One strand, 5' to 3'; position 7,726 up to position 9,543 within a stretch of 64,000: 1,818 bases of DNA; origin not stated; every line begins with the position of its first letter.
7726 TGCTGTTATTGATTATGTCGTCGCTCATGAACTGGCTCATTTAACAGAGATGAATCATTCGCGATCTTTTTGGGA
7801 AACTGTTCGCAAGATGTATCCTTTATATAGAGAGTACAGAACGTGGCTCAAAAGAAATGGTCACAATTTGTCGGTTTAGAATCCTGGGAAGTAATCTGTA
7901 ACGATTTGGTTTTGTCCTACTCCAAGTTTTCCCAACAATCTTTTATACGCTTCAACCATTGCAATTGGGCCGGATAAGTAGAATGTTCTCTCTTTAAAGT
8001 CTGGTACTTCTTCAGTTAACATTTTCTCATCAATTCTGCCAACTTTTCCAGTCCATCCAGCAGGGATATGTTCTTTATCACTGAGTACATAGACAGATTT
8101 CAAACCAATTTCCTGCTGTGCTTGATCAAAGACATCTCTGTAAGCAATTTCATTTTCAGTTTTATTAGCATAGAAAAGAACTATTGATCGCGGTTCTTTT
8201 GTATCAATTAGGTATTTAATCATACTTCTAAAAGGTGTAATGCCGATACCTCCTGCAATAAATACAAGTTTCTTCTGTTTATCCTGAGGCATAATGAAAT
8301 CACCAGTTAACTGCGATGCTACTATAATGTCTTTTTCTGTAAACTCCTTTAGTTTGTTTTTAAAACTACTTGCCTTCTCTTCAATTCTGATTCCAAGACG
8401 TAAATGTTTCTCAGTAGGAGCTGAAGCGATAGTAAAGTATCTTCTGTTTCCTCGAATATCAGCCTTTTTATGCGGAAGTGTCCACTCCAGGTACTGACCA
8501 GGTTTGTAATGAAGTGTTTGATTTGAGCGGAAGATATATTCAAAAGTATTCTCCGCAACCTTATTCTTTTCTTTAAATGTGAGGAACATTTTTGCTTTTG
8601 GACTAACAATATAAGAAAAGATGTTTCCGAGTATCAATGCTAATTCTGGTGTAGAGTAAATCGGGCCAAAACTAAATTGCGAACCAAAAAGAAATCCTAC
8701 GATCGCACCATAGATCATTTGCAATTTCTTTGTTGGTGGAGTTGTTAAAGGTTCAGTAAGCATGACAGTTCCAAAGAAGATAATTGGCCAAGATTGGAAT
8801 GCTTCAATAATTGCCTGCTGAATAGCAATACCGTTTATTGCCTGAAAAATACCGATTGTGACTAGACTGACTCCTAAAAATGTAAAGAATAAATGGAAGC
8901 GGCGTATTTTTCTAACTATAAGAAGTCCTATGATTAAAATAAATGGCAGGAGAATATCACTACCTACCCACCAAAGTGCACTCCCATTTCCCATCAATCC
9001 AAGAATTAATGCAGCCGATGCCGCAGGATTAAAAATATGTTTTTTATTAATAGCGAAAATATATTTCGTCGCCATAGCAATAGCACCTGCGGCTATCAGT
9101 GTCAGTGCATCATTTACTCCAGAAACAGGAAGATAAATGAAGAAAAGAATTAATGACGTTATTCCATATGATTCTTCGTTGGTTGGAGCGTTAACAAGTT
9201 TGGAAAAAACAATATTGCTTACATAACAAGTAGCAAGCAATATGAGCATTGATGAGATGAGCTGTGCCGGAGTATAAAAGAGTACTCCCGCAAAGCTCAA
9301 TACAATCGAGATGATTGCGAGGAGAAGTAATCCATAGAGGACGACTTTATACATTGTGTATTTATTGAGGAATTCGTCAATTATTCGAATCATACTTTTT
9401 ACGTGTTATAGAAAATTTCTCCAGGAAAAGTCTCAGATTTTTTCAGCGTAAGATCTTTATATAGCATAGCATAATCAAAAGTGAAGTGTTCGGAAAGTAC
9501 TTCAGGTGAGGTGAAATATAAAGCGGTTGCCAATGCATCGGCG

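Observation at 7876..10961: Operon coupling a cytoplasmic ApbE flavin transferase to an RnfD/NqrB-like membrane domain fused to an FNR-type reductase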

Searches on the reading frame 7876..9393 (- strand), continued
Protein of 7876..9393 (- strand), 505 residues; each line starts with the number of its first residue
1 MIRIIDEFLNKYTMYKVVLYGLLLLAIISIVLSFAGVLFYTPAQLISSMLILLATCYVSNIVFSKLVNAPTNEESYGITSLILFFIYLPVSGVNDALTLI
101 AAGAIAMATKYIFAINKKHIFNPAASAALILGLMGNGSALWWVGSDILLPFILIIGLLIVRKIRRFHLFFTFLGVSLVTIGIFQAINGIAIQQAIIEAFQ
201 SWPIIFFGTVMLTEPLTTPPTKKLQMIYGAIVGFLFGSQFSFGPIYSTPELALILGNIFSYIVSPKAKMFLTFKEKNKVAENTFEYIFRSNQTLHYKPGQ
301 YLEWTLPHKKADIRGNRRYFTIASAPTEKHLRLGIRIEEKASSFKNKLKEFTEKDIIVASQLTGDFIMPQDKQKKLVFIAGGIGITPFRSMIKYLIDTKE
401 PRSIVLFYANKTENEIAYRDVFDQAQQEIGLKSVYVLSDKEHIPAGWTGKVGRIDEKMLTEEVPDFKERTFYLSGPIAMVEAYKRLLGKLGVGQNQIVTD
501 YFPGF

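Call 59: find_encoding_contigs(protein=P0193, flank=5000, max_places=2)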
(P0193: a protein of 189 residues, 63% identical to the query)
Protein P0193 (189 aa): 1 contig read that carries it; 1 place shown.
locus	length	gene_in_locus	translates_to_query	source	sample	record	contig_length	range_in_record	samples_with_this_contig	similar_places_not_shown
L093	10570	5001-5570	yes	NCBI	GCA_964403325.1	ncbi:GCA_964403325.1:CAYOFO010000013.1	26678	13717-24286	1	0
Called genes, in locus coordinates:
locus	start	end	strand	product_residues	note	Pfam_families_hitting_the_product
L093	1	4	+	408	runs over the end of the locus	PF12704:MacB_PCD, PF02687:FtsX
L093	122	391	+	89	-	-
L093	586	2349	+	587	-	PF01807:Zn_ribbon_DnaG, PF08275:DNAG_N, PF13662:Toprim_4, PF01751:Toprim, PF13155:Toprim_2, PF10410:DnaB_bind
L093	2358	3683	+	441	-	PF00140:Sigma70_r1_2, PF04542:Sigma70_r2, PF04539:Sigma70_r3, PF04545:Sigma70_r4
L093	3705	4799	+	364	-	PF03033:Glyco_transf_28, PF04101:Glyco_tran_28_C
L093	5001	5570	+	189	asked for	-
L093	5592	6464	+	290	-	PF02424:ApbE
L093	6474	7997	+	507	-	PF00175:NAD_binding_1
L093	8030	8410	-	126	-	-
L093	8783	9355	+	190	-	PF01997:Translin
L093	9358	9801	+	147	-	-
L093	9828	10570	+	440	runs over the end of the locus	PF08245:Mur_ligase_M, PF02875:Mur_ligase_C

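Call 60: predict_structure(alignment_id=A1)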
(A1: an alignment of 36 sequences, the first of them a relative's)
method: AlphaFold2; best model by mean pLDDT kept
length: 505 residues; sequences in the alignment: 36
mean_pLDDT: 87.4   pTM: 0.82
mean pLDDT of the five models: 87.4, 86.1, 84.7, 83.6, 83.3
residues with pLDDT >= 90: 254; 70-90: 224; 50-70: 25; < 50: 2
segments of 3 or more residues with pLDDT < 50: none
pLDDT, mean of each block of 10 residues (from residue 1): 79 86 95 91 95 95 83 85 93 92 92 69 88 82 84 92 89 91 84 70 78 79 91 88 78 89 80 93 92 84 77 74 90 87 85 86 82 96 92 96 96 93 96 95 91 94 96 91 94 93 60
secondary structure, 60 per line:
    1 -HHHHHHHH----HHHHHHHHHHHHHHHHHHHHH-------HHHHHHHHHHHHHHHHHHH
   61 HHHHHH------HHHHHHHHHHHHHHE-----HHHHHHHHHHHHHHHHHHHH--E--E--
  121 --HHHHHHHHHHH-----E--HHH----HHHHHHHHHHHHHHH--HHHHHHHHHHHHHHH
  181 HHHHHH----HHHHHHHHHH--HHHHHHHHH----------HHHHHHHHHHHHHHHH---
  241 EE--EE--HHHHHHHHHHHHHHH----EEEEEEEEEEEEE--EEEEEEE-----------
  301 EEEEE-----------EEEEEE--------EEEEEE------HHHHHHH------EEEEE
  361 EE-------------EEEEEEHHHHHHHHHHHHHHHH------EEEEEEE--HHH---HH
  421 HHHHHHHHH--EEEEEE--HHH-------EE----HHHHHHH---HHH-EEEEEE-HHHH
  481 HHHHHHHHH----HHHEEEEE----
elements in order: H2-9 H14-34 H42-66 H73-86 H93-112 H123-133 H149-163 H166-186 H191-200 H203-211 H222-237 H249-263 E268-280 E283-289 E301-305 E317-322 E331-336 H343-349 E356-362 E376-381 H382-397 E404-410 H419-429 E432-437 H456-462 E470-475 H477-489 E497-501
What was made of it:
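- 7876..9393 (-): Gene for the 505-aa RnfD/NqrB-like-FNR fusion protein (stop codon 7876-7878). AF2 model with pLDDT 87.4 and pTM 0.82 in call 60.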

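Call 65: fold_search(model_id=the predicted structure, library=pdb)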
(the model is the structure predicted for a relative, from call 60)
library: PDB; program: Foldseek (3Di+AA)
matches with E <= 10: 1422; with E <= 0.001: 328
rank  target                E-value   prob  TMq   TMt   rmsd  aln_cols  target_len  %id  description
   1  1gvh                  1.9e-16  1.00  0.46  0.58  14.5       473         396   14  The X-ray structure of ferric Escherichia coli flavohemoglobin reveals an unespected geometry of the distal heme pocket (released 2002-08-06)
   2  6o0a                  1.9e-16  1.00  0.44  0.57  14.4       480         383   14  Crystal structure of flavohemoglobin from Malassezia yamatoensis with bound FAD and heme determined by iron SAD phasing (released 2019-03-06)
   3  5ogx                  3.1e-16  1.00  0.41  0.61   2.6       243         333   23  Crystal structure of Amycolatopsis cytochrome P450 reductase GcoB. (released 2018-07-04)
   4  4eh1_B                1.8e-14  1.00  0.41  0.83   2.9       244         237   19  Crystal Structure of the Flavohem-like-FAD/NAD Binding Domain of Nitric Oxide Dioxygenase from Vibrio cholerae O1 biov (released 2012-04-25)
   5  8qta                  3.0e-14  1.00  0.41  0.51  17.2       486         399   14  Cryo-EM structure of Streptococcus pneumoniae NADPH oxidase F397A mutant in complex with NADPH (released 2024-07-24)
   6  2r6h_B                3.3e-14  1.00  0.41  0.70   4.7       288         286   20  Crystal structure of the domain comprising the NAD binding and the FAD binding regions of the NADH:ubiquinone oxidored (released 2007-09-11)
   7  2r6h_C                3.5e-14  1.00  0.41  0.69   4.4       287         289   22  Crystal structure of the domain comprising the NAD binding and the FAD binding regions of the NADH:ubiquinone oxidored (released 2007-09-11)
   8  4wqm                  3.5e-14  1.00  0.40  0.60   3.3       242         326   21  Structure of the toluene 4-monooxygenase NADH oxidoreductase T4moF, K270S K271S variant (released 2015-09-09)
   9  2eix_A                3.5e-14  1.00  0.41  0.80   3.0       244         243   25  The Structure of Physarum polycephalum cytochrome b5 reductase (released 2007-04-17)
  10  2r6h_A                3.7e-14  1.00  0.41  0.71   5.0       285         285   21  Crystal structure of the domain comprising the NAD binding and the FAD binding regions of the NADH:ubiquinone oxidored (released 2007-09-11)
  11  7qty                  3.9e-14  1.00  0.41  0.72   3.9       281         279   23  X-ray structure of FAD domain of NqrF of Klebsiella pneumoniae (released 2022-02-09)
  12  4g1v                  4.1e-14  1.00  0.46  0.57  10.9       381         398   16  X-ray structure of yeast flavohemoglobin (released 2012-11-14)
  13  4eh1_A                4.5e-14  1.00  0.41  0.85   2.5       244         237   18  Crystal Structure of the Flavohem-like-FAD/NAD Binding Domain of Nitric Oxide Dioxygenase from Vibrio cholerae O1 biov (released 2012-04-25)
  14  1krh_A                5.9e-14  1.00  0.41  0.60   3.2       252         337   20  X-ray Structure of Benzoate Dioxygenase Reductase (released 2002-05-15)
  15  2r6h_D                6.8e-14  1.00  0.41  0.70   5.2       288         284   21  Crystal structure of the domain comprising the NAD binding and the FAD binding regions of the NADH:ubiquinone oxidored (released 2007-09-11)
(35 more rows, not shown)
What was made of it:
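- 7879..8592 (-): C-terminal FNR-type FAD/NAD(P)H reductase domain (aa 268-505), with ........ at 8422-8445 and GGIGITP at 8233-8253. Foldseek TMt up to 0.85 on FAD/NAD modules (call 65).
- On FNR-type (ferredoxin-NADP reductase-like) FAD/NAD(P)H module: Foldseek TMt is 0.8-0.85 on FAD/NAD modules (call 65).
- Closest known: MsrQ-like and PepSY-like proteins fused to PF00175, and NOX/FRE-type reductases. Same: The SpNOX dehydrogenase domain is among the structural hits (call 65).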

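Call 83: find_encoding_contigs(protein=P0232, flank=4000, max_places=2)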
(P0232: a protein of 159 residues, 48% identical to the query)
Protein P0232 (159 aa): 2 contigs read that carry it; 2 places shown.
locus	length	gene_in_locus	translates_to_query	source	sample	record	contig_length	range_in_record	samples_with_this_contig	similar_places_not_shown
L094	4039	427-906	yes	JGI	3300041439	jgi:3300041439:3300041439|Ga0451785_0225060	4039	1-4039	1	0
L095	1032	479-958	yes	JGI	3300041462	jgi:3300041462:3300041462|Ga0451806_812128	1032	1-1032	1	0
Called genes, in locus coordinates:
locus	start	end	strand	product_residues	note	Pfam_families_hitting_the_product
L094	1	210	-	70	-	?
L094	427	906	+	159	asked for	-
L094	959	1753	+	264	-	PF02424:ApbE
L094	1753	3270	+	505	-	PF00175:NAD_binding_1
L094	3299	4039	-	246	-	?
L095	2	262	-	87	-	?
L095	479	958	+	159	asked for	-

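Call 84: find_encoding_contigs(protein=P0191, flank=4000, max_places=2)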
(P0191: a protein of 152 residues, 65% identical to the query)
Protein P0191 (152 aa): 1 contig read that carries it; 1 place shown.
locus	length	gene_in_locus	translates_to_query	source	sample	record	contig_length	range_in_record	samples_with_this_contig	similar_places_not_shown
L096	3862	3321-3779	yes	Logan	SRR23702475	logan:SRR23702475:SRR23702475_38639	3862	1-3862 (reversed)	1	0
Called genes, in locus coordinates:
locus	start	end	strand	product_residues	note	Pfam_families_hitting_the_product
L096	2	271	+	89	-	?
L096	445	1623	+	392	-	PF08240:ADH_N, PF00107:ADH_zinc_N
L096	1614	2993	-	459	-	PF00140:Sigma70_r1_2 (weak), PF04542:Sigma70_r2, PF04545:Sigma70_r4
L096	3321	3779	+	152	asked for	-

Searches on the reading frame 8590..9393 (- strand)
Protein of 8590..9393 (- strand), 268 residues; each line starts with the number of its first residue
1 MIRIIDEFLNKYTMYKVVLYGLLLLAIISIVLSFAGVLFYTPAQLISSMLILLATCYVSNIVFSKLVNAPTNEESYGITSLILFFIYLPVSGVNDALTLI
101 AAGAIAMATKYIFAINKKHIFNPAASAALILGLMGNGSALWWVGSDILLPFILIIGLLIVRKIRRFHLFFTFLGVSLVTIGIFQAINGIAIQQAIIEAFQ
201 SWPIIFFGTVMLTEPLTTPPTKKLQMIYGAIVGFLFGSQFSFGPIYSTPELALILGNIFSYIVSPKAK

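Call 37: search_protein_representatives(protein=window:8590-9393:-)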
Query: 268 residues. Proteins with E-value up to 0.001 (for the whole library): 1298; up to 1e-10: 754; up to 1e-30: 406. The best 150 are listed.
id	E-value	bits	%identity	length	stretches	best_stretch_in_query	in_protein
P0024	6.6e-92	324.1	59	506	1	3-267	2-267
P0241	5.0e-81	288.5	55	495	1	3-268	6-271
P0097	7.2e-78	278.1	54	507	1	2-268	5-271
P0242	1.0e-77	277.7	53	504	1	3-268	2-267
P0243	2.3e-76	273.2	51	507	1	2-267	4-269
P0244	3.6e-75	269.3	55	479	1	4-268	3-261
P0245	8.8e-75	268.0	49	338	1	2-267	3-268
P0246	3.0e-73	263.0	51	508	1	3-267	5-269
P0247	4.4e-69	249.3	47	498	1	3-267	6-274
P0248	2.6e-68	246.8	45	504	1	3-266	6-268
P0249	3.2e-68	246.5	47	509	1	3-267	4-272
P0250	3.6e-68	246.4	49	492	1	1-268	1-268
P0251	5.7e-67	242.4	47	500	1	3-266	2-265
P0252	9.2e-67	241.7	50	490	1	1-267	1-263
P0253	4.8e-66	239.4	47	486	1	1-266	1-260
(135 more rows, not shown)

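Call 47: search_solved_structures(query=A3, max_evalue=10, show_alignments=4)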
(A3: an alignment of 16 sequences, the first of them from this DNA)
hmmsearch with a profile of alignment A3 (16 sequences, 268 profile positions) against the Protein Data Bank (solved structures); distinct sequences matched with E-value up to 10: 1.
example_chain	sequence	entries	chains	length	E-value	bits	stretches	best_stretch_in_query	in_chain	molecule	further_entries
8ahx_D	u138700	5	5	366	0.015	18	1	153-257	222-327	Ion-translocating oxidoreductase complex subunit D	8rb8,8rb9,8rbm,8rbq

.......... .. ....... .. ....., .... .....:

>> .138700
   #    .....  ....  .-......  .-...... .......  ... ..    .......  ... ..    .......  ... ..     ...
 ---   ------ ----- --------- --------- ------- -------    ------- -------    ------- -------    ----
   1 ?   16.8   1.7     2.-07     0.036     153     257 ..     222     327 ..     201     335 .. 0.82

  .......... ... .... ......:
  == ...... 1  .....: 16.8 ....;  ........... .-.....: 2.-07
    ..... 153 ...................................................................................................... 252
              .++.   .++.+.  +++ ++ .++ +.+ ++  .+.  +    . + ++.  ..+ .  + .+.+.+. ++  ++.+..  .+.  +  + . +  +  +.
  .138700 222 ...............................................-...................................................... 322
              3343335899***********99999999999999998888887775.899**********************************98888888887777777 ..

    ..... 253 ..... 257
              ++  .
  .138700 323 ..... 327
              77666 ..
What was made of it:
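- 8599..9393 (-): N-terminal membrane domain (aa 1-265, about 10 helices), RnfD/NqrB fold. The family profile hits RnfD 8ahx_D at E 0.015 (call 47).
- Tried and rejected: The profile search of the PDB gave E 0.015 against RnfD (call 47).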

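Call 73: predict_structure(alignment_id=A3)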
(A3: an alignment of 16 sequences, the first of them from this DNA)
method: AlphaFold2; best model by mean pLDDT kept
length: 268 residues; sequences in the alignment: 16
mean_pLDDT: 83.6   pTM: 0.83
mean pLDDT of the five models: 83.6, 81.6, 80.8, 80.7, 79.2
residues with pLDDT >= 90: 73; 70-90: 166; 50-70: 29; < 50: 0
segments of 3 or more residues with pLDDT < 50: none
pLDDT, mean of each block of 10 residues (from residue 1): 85 89 94 91 95 96 88 87 92 93 92 70 86 84 82 88 85 85 81 74 72 68 85 79 68 81 66
secondary structure, 60 per line:
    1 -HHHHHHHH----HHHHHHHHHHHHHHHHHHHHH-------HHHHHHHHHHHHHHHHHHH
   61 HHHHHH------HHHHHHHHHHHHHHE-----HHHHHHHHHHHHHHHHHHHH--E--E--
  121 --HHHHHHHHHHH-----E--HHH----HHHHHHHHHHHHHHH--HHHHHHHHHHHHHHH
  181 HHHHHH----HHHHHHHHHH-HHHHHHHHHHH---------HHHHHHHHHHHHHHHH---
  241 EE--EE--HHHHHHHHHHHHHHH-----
elements in order: H2-9 H14-34 H42-66 H73-86 H93-112 H123-133 H149-163 H166-186 H191-200 H202-212 H222-237 H249-263
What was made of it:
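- Tried and rejected: It was swamped by FNR domains (call 65), so the membrane domain was remodelled alone (call 73).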

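Call 76: fold_search(model_id=the predicted structure, library=pdb)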
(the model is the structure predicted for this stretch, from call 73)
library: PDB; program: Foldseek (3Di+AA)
matches with E <= 10: 225; with E <= 0.001: 6
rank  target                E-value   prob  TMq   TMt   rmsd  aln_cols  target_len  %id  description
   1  9eri_D                3.4e-06  1.00  0.65  0.56   6.3       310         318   17  Cryo-EM structure of sodium pumping Rnf complex from Acetobacterium woodii bound to NADH (released 2025-03-05)
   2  8ahx_D                2.2e-04  1.00  0.68  0.53   5.0       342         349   14  Cryo-EM structure of the nitrogen-fixation associated NADH:ferredoxin oxidoreductase RNF from Azotobacter vinelandii (released 2023-11-01)
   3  8rbq_D                2.2e-04  1.00  0.67  0.60   5.8       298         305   16  Cryo-EM structure of the NADH:ferredoxin oxidoreductase RNF from Azotobacter vinelandii, dithionite reduced (released 2024-06-26)
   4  7zc6_D                2.6e-04  1.00  0.67  0.60   5.7       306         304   19  Na+ - translocating ferredoxin: NAD+ reductase (Rnf) of C. tetanomorphum (released 2022-09-28)
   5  7xk3_B                6.1e-04  1.00  0.54  0.39   7.3       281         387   14  Cryo-EM structure of Na+-pumping NADH-ubiquinone oxidoreductase from Vibrio cholerae, state 1 (released 2022-07-20)
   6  7xk6_B                7.0e-04  1.00  0.56  0.38   5.9       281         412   14  Cryo-EM structure of Na+-pumping NADH-ubiquinone oxidoreductase from Vibrio cholerae, with aurachin D-42 (released 2022-07-20)
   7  8ad0_B                1.0e-03  1.00  0.56  0.41   5.3       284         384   15  X-ray structure of Na+-NQR from Vibrio cholerae in different conformation at 3.1 A (released 2023-07-12)
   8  9uuu_B                1.0e-03  1.00  0.53  0.39   7.5       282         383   14  Cryo-EM structure of Na+-translocating NADH-ubiquinone oxidoreductase from Vibrio cholerae reduced by NADH (released 2025-06-25)
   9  9lrr_B                1.2e-03  1.00  0.55  0.38   7.0       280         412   14  Cryo-EM structure of Na+-translocating NADH-ubiquinone oxidoreductase NqrB-G141A mutant from Vibrio cholerae with boun (released 2025-04-23)
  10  9ud3_B                1.3e-03  1.00  0.54  0.40   7.5       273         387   15  Cryo-EM structure of Na+-translocating NADH-ubiquinone oxidoreductase NqrB-T236Y mutant from Vibrio cholerae (released 2025-06-25)
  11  8a1x_B                1.6e-03  1.00  0.60  0.43   5.4       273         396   14  Sodium pumping NADH-quinone oxidoreductase with inhibitor DQA (released 2023-06-14)
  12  8acw_B                2.1e-03  1.00  0.51  0.38   6.4       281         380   14  X-ray structure of Na+-NQR from Vibrio cholerae at 3.4 A resolution (released 2023-07-12)
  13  8a1t_B                5.4e-03  1.00  0.50  0.37   6.6       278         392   15  Sodium pumping NADH-quinone oxidoreductase (released 2023-06-14)
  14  8blo_A                1.0e-01  0.95  0.46  0.38   8.4       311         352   11  Human Urea Transporter UT-A (N-Terminal Domain Model) (released 2023-10-04)
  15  8xde_A                2.9e-01  0.87  0.47  0.39   8.3       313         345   10  Cryo-EM structure of human urea transporter A3. (released 2024-12-04)
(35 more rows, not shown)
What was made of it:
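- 8599..9393 (-): The 13 best Foldseek PDB hits of the domain model are all RnfD or NqrB chains (TMq 0.50-0.68, probability 1.00), followed by urea transporters (calls 73, 76).
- Closest known: RnfD / NqrB subunits of RNF and Na+-NQR. Same: Same 10-helix fold (Foldseek TMq up to 0.68, call 76).
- RnfD and NqrB chains are the 13 best structural matches of the membrane domain (call 76). The fold is retained and urea transporters are the next-best structural hits (call 76).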
